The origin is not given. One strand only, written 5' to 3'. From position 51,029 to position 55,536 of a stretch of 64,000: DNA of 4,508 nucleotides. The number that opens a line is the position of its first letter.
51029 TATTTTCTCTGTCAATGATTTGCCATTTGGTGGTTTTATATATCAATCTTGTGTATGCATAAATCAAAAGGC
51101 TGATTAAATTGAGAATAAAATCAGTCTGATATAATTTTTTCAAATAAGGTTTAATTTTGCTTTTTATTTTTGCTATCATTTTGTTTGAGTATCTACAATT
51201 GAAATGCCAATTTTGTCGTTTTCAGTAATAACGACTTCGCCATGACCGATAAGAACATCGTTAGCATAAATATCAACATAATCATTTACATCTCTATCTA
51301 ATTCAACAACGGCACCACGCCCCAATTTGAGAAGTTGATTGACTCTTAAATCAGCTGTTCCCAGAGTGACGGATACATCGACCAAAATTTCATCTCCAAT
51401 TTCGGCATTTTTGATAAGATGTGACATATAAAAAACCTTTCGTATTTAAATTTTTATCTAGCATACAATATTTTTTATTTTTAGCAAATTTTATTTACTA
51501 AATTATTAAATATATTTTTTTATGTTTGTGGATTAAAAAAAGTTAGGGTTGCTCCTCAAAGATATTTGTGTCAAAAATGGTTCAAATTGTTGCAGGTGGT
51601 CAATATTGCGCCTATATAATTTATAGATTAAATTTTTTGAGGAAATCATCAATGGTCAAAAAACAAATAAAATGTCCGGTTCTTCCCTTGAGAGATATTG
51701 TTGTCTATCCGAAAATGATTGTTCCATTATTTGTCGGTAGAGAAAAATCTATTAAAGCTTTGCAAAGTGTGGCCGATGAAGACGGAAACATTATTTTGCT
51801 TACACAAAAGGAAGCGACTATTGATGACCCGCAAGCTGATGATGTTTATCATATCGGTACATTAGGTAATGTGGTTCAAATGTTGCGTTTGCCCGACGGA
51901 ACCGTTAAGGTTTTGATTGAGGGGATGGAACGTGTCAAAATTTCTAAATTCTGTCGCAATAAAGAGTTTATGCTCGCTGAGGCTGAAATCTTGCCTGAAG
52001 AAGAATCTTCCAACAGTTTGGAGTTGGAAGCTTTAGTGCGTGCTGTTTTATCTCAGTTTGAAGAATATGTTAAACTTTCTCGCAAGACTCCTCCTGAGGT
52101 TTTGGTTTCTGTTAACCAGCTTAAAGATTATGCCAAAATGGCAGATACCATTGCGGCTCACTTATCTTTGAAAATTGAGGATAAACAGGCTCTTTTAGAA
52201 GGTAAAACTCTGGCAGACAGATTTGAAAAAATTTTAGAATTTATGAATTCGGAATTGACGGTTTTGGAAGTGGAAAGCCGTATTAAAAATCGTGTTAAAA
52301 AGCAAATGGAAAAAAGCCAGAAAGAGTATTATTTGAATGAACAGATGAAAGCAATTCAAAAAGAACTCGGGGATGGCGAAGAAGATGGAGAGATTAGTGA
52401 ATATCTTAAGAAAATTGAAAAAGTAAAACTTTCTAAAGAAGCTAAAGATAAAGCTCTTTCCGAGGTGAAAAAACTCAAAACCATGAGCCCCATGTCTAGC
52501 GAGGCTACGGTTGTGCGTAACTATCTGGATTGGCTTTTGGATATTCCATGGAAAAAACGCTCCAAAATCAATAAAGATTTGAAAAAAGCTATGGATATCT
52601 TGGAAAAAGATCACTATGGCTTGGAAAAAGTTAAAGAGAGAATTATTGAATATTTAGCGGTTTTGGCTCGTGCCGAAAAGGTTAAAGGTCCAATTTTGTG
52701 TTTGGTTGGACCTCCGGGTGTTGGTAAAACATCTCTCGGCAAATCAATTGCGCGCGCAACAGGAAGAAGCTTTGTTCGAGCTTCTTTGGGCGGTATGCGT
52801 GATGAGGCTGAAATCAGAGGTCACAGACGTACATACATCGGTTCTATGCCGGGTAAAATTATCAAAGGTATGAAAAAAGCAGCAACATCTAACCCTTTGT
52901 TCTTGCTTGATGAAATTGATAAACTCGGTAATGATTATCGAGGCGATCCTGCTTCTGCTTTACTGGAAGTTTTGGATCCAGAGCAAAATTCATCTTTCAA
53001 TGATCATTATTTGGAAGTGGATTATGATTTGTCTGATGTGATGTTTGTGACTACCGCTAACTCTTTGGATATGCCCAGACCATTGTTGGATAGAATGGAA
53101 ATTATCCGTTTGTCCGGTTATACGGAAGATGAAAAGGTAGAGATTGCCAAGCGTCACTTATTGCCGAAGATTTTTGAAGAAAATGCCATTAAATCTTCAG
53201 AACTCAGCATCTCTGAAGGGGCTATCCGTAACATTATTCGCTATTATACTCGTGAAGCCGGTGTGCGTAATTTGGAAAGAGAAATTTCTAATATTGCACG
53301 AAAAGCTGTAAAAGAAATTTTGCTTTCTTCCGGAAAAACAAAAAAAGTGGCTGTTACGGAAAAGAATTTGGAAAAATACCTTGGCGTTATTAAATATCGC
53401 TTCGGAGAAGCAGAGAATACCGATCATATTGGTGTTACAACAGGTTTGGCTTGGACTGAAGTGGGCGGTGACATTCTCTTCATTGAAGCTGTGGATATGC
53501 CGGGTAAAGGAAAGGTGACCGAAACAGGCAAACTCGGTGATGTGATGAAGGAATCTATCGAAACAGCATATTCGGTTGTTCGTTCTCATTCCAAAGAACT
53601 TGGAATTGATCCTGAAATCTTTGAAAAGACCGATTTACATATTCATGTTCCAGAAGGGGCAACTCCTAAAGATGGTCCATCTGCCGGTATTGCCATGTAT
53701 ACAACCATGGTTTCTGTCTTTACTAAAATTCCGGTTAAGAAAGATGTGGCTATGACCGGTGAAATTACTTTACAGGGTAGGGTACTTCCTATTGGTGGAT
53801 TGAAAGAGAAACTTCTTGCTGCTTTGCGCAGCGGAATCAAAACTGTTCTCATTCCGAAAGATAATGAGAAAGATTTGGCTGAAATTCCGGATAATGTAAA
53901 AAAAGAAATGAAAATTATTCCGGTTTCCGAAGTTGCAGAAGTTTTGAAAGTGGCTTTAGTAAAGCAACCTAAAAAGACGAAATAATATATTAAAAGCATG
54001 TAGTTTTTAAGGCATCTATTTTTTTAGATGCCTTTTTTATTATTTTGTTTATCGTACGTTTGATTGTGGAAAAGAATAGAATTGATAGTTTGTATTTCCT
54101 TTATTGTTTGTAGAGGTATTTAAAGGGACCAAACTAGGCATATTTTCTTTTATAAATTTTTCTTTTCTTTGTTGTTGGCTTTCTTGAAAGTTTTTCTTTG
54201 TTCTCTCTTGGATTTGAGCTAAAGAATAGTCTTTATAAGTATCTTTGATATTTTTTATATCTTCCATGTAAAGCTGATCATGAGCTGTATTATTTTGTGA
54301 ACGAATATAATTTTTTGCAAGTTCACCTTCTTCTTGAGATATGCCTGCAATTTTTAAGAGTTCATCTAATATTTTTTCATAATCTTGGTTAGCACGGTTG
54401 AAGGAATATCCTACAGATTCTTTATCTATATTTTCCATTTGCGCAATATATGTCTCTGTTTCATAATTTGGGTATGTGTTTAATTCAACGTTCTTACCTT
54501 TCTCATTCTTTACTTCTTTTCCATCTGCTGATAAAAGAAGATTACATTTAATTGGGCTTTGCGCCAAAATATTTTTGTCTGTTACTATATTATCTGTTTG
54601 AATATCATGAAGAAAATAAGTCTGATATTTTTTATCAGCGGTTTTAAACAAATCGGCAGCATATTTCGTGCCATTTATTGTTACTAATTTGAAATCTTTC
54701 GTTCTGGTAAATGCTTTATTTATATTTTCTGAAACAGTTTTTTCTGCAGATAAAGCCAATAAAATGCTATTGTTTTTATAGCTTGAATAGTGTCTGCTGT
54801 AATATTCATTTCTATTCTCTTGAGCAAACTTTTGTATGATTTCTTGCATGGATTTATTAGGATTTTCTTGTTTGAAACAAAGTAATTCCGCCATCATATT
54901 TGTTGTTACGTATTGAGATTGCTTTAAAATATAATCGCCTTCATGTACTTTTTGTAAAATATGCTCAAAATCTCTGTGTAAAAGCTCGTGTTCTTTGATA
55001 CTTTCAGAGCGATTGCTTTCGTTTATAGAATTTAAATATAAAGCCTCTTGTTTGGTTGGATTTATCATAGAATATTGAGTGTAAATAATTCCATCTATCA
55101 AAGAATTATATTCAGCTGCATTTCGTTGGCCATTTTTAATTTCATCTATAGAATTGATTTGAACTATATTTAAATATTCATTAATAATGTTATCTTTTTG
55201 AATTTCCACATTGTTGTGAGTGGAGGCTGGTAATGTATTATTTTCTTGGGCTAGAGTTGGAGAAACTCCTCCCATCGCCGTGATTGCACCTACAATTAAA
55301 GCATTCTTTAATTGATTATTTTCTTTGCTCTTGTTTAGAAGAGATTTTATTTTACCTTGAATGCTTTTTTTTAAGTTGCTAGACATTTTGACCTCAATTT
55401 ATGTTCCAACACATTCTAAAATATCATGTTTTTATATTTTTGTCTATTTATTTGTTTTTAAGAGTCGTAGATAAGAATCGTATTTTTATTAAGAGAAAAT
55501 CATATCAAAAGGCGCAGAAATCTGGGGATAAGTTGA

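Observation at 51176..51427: Stand-alone 83-aa FliN/SpoA-domain gene heading an LPS-biosynthesis operon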

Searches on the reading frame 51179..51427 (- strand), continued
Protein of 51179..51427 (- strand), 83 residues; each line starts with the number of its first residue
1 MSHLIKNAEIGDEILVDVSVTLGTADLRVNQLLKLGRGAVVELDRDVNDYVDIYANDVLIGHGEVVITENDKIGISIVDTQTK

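Call 74: search_protein_families(library=ncbifam, proteins=[L041:5950-6225:+, L044:5950-6240:+, L074:5848-6222:+, L078:5887-6210:+, L070:5914-6228:+, P0196, P0131, P0136, P0106, P0240], max_evalue=1e-8)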
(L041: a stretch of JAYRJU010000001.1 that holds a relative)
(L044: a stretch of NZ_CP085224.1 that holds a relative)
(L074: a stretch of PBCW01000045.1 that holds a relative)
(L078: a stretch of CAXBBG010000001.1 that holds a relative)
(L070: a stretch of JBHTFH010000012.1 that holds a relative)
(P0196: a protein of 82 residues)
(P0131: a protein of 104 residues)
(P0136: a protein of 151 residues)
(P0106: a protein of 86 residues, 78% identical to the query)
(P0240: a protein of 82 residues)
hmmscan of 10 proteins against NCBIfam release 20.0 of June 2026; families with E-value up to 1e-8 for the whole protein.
L041:5950-6225:+ (92 aa): 6 families
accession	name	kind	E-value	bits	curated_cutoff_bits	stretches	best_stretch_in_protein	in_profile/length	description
TIGR02480.1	fliN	equivalog_domain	3.7e-23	81.2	84.05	1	11-85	3-76/77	flagellar motor switch protein FliN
NF005995.1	PRK08119.1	equivalog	3.4e-16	59.7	218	1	11-85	299-372/376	flagellar motor switch phosphatase FliY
NF005275.1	PRK06782.1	equivalog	2.4e-13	49.7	681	1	8-83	442-516/516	flagellar motor switch protein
NF006272.1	PRK08432.1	equivalog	3e-11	43.4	219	1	13-82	195-263/274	flagellar motor switch protein FliY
TIGR02551.1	SpaO_YscQ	equivalog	8.7e-11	42.3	100.8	1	13-81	232-299/300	type III secretion system cytoplasmic ring protein SctQ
NF006273.1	PRK08433.1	equivalog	1.9e-10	41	114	1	11-71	16-76/100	flagellar motor switch protein FliN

L044:5950-6240:+ (97 aa): 7 families
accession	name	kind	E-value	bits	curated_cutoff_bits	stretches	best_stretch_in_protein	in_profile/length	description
TIGR02480.1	fliN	equivalog_domain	1.5e-24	85.7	84.05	1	13-88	2-76/77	flagellar motor switch protein FliN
NF005995.1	PRK08119.1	equivalog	7e-19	68.5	218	1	8-88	293-372/376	flagellar motor switch phosphatase FliY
NF005275.1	PRK06782.1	equivalog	1.2e-13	50.6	681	1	15-86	446-516/516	flagellar motor switch protein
TIGR02551.1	SpaO_YscQ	equivalog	3.1e-12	47.1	100.8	1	17-84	233-299/300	type III secretion system cytoplasmic ring protein SctQ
NF006272.1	PRK08432.1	equivalog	1.8e-11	44.1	219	1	6-85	185-263/274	flagellar motor switch protein FliY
NF006273.1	PRK08433.1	equivalog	1.9e-09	37.8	114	1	15-85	17-86/100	flagellar motor switch protein FliN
NF006018.0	PRK08158.1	equivalog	2e-09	36.9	223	1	8-84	219-294/303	YscQ/HrcQ family type III secretion apparatus protein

L074:5848-6222:+ (125 aa): 8 families
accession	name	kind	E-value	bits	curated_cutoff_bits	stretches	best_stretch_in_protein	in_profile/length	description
TIGR02480.1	fliN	equivalog_domain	9.8e-30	102.3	84.05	1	47-121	2-76/77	flagellar motor switch protein FliN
NF005995.1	PRK08119.1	equivalog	9.8e-24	84.5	218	1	19-122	273-373/376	flagellar motor switch phosphatase FliY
NF006273.1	PRK08433.1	equivalog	1.4e-17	63.8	114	1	45-122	13-90/100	flagellar motor switch protein FliN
TIGR02551.1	SpaO_YscQ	equivalog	1.8e-17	64.2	100.8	1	5-113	195-295/300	type III secretion system cytoplasmic ring protein SctQ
NF005275.1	PRK06782.1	equivalog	2.7e-17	62.7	681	1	41-119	438-516/516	flagellar motor switch protein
NF005276.0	PRK06788.1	equivalog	1.3e-11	44.6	98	1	46-119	27-100/119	flagellar motor switch protein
NF006272.1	PRK08432.1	equivalog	6.7e-11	42.3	219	1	26-118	171-263/274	flagellar motor switch protein FliY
NF006018.0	PRK08158.1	equivalog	8e-11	41.5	223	1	33-117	211-294/303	YscQ/HrcQ family type III secretion apparatus protein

L078:5887-6210:+ (108 aa): 8 families
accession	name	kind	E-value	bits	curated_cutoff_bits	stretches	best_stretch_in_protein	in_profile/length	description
TIGR02480.1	fliN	equivalog_domain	2.4e-30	104.2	84.05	1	34-107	3-76/77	flagellar motor switch protein FliN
NF005995.1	PRK08119.1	equivalog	1.4e-24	87.3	218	1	13-107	278-372/376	flagellar motor switch phosphatase FliY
TIGR02551.1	SpaO_YscQ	equivalog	1.2e-18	68.1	100.8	1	15-99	211-295/300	type III secretion system cytoplasmic ring protein SctQ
NF006273.1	PRK08433.1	equivalog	4.7e-18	65.4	114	1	33-107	15-89/100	flagellar motor switch protein FliN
NF005275.1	PRK06782.1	equivalog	2.9e-16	59.3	681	1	24-105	435-516/516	flagellar motor switch protein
NF006272.1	PRK08432.1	equivalog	7e-12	45.5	219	1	23-105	182-264/274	flagellar motor switch protein FliY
NF005276.0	PRK06788.1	equivalog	8.6e-12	45.2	98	1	16-105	11-100/119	flagellar motor switch protein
NF006018.0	PRK08158.1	equivalog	5e-10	38.9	223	1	26-103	217-294/303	YscQ/HrcQ family type III secretion apparatus protein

L070:5914-6228:+ (104 aa): 6 families
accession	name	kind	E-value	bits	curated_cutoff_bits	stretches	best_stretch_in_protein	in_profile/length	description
TIGR02480.1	fliN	equivalog_domain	1.1e-28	98.9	84.05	1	25-100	2-76/77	flagellar motor switch protein FliN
NF005995.1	PRK08119.1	equivalog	7.2e-24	84.9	218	1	11-100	284-372/376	flagellar motor switch phosphatase FliY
NF006273.1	PRK08433.1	equivalog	5.5e-17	61.9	114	1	23-100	13-89/100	flagellar motor switch protein FliN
TIGR02551.1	SpaO_YscQ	equivalog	3e-16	60.2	100.8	1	17-93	227-296/300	type III secretion system cytoplasmic ring protein SctQ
NF005275.1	PRK06782.1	equivalog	1.7e-14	53.4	681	1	26-98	445-516/516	flagellar motor switch protein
NF005276.0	PRK06788.1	equivalog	1.1e-11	44.8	98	1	22-98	25-100/119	flagellar motor switch protein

P0196 (82 aa): 5 families
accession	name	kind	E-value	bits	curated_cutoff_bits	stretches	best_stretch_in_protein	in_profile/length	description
TIGR02480.1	fliN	equivalog_domain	8.7e-18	64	84.05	1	16-81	10-74/77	flagellar motor switch protein FliN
NF005995.1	PRK08119.1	equivalog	5.9e-14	52.3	218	1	16-81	306-370/376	flagellar motor switch phosphatase FliY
NF006273.1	PRK08433.1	equivalog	7.9e-10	39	114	1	19-80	26-86/100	flagellar motor switch protein FliN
NF006272.1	PRK08432.1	equivalog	3.2e-09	36.8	219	1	16-79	200-262/274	flagellar motor switch protein FliY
NF005275.1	PRK06782.1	equivalog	4e-09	35.7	681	1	15-81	451-516/516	flagellar motor switch protein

P0131 (104 aa): 7 families
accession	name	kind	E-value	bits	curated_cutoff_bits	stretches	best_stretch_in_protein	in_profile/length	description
TIGR02480.1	fliN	equivalog_domain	5.1e-23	80.8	84.05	1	30-103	3-75/77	flagellar motor switch protein FliN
NF005995.1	PRK08119.1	equivalog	1e-19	71.2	218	1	4-103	270-371/376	flagellar motor switch phosphatase FliY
NF005275.1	PRK06782.1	equivalog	1e-15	57.5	681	1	10-102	424-516/516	flagellar motor switch protein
TIGR02551.1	SpaO_YscQ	equivalog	6.2e-13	49.4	100.8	1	5-87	202-287/300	type III secretion system cytoplasmic ring protein SctQ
NF006273.1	PRK08433.1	equivalog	5.9e-12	45.8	114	1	30-102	16-87/100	flagellar motor switch protein FliN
NF005276.0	PRK06788.1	equivalog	5.5e-11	42.6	98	1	22-100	21-98/119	flagellar motor switch protein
NF006272.1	PRK08432.1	equivalog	9.7e-09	35.2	219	0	6-97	169-259/274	flagellar motor switch protein FliY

P0136 (151 aa): 7 families
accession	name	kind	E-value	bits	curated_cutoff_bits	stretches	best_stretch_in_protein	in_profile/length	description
TIGR02480.1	fliN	equivalog_domain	4.1e-22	77.9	84.05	1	76-148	5-76/77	flagellar motor switch protein FliN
NF005995.1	PRK08119.1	equivalog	3.5e-17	62.9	218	1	50-150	275-374/376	flagellar motor switch phosphatase FliY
NF005275.1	PRK06782.1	equivalog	1.6e-14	53.5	681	1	30-146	394-516/516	flagellar motor switch protein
TIGR02551.1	SpaO_YscQ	equivalog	2.3e-13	50.8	100.8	1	45-134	227-290/300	type III secretion system cytoplasmic ring protein SctQ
NF006273.1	PRK08433.1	equivalog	6.2e-10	39.3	114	1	75-146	17-87/100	flagellar motor switch protein FliN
NF006272.1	PRK08432.1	equivalog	1e-09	38.4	219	1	76-149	195-267/274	flagellar motor switch protein FliY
NF005276.0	PRK06788.1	equivalog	8.5e-09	35.5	98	0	75-146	30-100/119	flagellar motor switch protein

P0106 (86 aa): 6 families
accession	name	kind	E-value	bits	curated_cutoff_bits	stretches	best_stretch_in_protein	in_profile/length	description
TIGR02480.1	fliN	equivalog_domain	2.5e-22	78.5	84.05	1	13-83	7-76/77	flagellar motor switch protein FliN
NF005995.1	PRK08119.1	equivalog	3.3e-16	59.7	218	1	14-86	304-375/376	flagellar motor switch phosphatase FliY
NF006273.1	PRK08433.1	equivalog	8.1e-12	45.3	114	1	13-81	20-87/100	flagellar motor switch protein FliN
TIGR02551.1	SpaO_YscQ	equivalog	8.7e-11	42.3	100.8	1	8-66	229-287/300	type III secretion system cytoplasmic ring protein SctQ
NF005275.1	PRK06782.1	equivalog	1.5e-10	40.4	681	1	13-81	449-516/516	flagellar motor switch protein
NF005276.0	PRK06788.1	equivalog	1.9e-09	37.6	98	1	11-82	31-101/119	flagellar motor switch protein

P0240 (82 aa): 5 families
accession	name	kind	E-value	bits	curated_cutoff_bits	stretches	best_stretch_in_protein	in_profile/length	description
TIGR02480.1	fliN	equivalog_domain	3.9e-24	84.3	84.05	1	3-76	3-76/77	flagellar motor switch protein FliN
NF005995.1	PRK08119.1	equivalog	8.3e-18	65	218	1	5-78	301-374/376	flagellar motor switch phosphatase FliY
TIGR02551.1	SpaO_YscQ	equivalog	1.7e-15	57.8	100.8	1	4-70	231-297/300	type III secretion system cytoplasmic ring protein SctQ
NF005275.1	PRK06782.1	equivalog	7e-15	54.7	681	1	2-74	444-516/516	flagellar motor switch protein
NF006273.1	PRK08433.1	equivalog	1.1e-11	44.9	114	1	5-74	18-87/100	flagellar motor switch protein FliN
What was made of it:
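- On FliN (flagellar motor switch protein): Operon-encoded FliN scores 98.9-104.2 (call 74).
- The score is below the curated FliN cut-off, which all operon-encoded alphaproteobacterial FliN pass by 15-20 bits (call 74).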

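Call 78: find_encoding_contigs(protein=P0151, flank=10000, max_places=3)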
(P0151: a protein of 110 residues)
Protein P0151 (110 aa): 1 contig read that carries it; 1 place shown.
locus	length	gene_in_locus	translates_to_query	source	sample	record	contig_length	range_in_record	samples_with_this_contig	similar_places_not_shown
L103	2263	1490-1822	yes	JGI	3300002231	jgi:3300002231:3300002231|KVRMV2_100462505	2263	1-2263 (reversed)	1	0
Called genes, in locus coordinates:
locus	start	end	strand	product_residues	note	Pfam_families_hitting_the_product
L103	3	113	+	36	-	?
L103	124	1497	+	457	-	PF02154:FliM, PF01052:FliMN_C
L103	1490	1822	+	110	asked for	PF01052:FliMN_C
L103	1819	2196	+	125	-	-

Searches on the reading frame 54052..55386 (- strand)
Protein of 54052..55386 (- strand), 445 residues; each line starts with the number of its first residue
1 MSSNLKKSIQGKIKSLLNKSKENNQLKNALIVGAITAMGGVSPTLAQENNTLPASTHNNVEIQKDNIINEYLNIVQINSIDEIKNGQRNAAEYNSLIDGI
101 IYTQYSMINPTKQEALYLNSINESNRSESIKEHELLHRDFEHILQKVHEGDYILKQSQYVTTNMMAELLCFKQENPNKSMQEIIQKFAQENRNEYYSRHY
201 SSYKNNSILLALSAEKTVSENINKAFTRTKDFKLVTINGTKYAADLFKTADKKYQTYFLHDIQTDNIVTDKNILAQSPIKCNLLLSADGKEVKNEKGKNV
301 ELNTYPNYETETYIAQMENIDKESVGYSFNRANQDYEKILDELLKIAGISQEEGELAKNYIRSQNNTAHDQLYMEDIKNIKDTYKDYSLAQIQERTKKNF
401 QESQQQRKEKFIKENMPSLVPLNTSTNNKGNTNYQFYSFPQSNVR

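Call 40: search_protein_families(library=pfam, proteins=[window:54052-55386:-], max_evalue=1)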
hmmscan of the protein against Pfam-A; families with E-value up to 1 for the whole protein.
window:54052-55386:- (445 aa): 1 family
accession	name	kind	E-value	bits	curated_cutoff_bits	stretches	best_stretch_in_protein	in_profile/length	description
PF00505.25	HMG_box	-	0.17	12.8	25.4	0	171-193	19-41/69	HMG (high mobility group) box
